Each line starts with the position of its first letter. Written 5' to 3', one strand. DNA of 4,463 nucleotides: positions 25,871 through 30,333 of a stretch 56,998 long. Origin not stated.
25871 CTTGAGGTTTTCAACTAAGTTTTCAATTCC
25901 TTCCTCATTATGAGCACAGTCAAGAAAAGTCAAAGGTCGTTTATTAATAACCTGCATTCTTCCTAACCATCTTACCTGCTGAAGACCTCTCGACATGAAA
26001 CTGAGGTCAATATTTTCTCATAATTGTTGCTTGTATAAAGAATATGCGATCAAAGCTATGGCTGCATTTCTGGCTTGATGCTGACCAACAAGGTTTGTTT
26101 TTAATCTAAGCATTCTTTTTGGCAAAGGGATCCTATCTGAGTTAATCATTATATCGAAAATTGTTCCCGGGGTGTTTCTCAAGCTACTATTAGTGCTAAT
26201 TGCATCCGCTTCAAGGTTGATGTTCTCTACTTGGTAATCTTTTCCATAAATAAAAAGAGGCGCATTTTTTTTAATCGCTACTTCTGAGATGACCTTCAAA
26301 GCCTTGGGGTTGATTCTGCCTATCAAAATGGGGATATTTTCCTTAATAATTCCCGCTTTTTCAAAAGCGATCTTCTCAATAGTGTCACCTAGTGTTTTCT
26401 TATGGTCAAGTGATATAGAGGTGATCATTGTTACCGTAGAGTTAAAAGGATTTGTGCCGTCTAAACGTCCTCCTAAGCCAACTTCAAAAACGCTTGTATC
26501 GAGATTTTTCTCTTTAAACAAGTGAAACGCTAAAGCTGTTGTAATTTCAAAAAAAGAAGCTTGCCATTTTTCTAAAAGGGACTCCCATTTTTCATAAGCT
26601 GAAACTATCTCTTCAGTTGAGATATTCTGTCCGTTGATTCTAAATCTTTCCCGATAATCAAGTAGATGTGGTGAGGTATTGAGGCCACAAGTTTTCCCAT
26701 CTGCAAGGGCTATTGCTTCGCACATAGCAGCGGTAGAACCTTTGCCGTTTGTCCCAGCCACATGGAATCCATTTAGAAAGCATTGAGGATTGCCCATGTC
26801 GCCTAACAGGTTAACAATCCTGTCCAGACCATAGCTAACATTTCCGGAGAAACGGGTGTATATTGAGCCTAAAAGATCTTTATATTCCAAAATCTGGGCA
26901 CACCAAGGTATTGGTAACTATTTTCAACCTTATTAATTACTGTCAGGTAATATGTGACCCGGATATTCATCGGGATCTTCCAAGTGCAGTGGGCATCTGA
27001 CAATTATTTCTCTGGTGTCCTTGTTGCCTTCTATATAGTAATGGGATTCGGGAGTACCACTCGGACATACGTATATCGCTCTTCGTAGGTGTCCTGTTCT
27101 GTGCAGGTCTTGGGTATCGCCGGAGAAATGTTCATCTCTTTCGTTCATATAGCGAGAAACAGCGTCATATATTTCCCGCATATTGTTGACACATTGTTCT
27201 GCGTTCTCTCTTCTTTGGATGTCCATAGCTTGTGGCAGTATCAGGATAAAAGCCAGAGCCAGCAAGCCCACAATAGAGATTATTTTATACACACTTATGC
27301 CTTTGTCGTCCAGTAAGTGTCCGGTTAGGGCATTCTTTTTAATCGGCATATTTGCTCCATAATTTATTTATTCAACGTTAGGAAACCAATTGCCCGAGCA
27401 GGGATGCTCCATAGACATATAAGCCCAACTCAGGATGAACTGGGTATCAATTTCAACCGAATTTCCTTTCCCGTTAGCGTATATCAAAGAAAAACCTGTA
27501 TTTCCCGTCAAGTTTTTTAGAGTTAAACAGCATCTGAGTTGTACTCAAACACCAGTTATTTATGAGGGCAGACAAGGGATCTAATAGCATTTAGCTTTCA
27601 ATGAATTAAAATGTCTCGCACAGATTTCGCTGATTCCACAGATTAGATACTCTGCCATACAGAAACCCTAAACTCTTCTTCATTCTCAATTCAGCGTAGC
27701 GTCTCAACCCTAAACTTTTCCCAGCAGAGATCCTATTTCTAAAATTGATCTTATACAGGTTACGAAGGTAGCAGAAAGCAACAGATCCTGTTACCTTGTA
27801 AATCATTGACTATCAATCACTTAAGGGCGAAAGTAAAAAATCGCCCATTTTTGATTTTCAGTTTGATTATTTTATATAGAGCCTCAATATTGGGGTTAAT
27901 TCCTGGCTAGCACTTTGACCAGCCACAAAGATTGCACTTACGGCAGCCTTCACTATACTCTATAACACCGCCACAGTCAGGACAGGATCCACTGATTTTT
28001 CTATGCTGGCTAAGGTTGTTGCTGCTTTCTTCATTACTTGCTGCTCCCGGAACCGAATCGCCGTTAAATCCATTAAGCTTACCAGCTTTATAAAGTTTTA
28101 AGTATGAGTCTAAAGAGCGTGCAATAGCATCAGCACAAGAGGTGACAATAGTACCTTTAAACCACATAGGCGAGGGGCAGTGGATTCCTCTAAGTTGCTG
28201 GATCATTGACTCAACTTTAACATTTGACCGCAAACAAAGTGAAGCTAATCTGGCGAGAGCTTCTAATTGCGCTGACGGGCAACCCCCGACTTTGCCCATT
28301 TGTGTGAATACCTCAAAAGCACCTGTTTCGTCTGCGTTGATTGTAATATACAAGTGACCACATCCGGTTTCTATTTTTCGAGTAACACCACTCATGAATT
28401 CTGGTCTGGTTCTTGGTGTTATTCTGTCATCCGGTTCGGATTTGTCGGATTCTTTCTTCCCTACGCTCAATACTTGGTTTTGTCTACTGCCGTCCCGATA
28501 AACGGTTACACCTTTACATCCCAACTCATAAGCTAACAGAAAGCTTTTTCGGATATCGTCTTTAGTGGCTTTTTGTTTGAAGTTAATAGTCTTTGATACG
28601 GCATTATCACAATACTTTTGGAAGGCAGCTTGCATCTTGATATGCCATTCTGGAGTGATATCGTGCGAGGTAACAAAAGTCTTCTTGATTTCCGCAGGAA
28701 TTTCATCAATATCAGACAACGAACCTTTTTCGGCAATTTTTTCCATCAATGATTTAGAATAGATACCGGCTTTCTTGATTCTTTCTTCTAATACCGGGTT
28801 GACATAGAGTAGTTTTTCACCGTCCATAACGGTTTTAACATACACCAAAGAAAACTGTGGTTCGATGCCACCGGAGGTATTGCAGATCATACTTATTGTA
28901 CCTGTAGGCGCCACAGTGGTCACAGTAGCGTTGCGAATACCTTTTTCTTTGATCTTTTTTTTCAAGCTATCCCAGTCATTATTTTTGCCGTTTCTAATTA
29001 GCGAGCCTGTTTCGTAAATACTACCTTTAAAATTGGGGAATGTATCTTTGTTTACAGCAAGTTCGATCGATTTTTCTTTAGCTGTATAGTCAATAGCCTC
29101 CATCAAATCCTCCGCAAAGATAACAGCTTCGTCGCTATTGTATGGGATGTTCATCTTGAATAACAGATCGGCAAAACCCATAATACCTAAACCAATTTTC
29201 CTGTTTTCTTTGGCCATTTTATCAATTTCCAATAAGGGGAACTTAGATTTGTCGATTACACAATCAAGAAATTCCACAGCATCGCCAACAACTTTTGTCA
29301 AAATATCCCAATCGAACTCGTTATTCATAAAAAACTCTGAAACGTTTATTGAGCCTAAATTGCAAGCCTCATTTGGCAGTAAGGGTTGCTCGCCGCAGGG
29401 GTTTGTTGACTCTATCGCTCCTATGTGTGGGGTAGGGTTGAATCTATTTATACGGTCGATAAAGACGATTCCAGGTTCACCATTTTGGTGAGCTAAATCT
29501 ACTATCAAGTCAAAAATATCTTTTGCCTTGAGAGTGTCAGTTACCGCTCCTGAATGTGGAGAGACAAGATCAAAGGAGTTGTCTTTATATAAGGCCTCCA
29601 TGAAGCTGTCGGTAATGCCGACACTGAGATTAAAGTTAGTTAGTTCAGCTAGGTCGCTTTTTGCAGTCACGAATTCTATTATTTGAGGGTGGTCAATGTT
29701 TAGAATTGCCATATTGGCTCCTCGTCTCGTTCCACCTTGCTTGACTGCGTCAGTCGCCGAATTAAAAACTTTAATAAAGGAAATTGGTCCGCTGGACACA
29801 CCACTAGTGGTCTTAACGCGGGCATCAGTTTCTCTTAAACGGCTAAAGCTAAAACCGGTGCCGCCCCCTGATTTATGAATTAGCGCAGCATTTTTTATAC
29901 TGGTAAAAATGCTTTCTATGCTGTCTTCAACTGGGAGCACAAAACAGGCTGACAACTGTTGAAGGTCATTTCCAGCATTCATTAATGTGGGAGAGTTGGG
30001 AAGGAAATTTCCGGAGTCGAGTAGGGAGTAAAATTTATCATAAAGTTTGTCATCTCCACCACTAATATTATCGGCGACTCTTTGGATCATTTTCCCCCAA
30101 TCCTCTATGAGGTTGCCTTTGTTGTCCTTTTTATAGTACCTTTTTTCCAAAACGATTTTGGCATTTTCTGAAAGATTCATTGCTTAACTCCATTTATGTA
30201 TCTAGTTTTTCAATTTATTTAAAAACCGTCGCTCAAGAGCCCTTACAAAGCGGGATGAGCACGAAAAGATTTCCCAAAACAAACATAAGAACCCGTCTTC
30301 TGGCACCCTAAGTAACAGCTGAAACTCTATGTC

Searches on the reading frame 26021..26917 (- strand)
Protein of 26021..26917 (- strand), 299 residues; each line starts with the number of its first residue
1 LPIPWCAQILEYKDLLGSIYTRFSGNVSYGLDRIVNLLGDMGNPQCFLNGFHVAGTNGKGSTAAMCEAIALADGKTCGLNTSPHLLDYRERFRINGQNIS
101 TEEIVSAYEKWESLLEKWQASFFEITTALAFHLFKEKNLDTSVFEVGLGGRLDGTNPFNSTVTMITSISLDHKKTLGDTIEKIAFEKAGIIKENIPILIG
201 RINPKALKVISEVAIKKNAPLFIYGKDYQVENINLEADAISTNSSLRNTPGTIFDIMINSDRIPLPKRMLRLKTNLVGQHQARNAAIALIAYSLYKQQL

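Call 42: search_protein_families(library=pfam, proteins=[window:26021-26917:-], max_evalue=0.01)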
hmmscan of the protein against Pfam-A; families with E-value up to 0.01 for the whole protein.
window:26021-26917:- (299 aa): 1 family
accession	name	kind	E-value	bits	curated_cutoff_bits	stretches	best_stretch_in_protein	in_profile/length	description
PF08245.18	Mur_ligase_M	-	2.1e-12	47.8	24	1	53-291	1-199/200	Mur ligase middle domain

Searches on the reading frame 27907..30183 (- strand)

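Call 24: search_protein_families(library=pfam, proteins=[window:27907-30183:-], max_evalue=0.001)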
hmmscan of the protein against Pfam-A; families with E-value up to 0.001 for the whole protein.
window:27907-30183:- (758 aa): 3 families
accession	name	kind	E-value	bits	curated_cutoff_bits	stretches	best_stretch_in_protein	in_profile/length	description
PF02867.20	Ribonuc_red_lgC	-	4.3e-150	501.2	23.9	1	78-562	1-523/523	Ribonucleotide reductase, barrel domain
PF12637.14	TSCPD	-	2.5e-20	73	22.8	1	602-694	5-87/88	TSCPD domain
PF00317.26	Ribonuc_red_lgN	-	1.9e-18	66.7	28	1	3-74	2-76/77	Ribonucleotide reductase, all-alpha domain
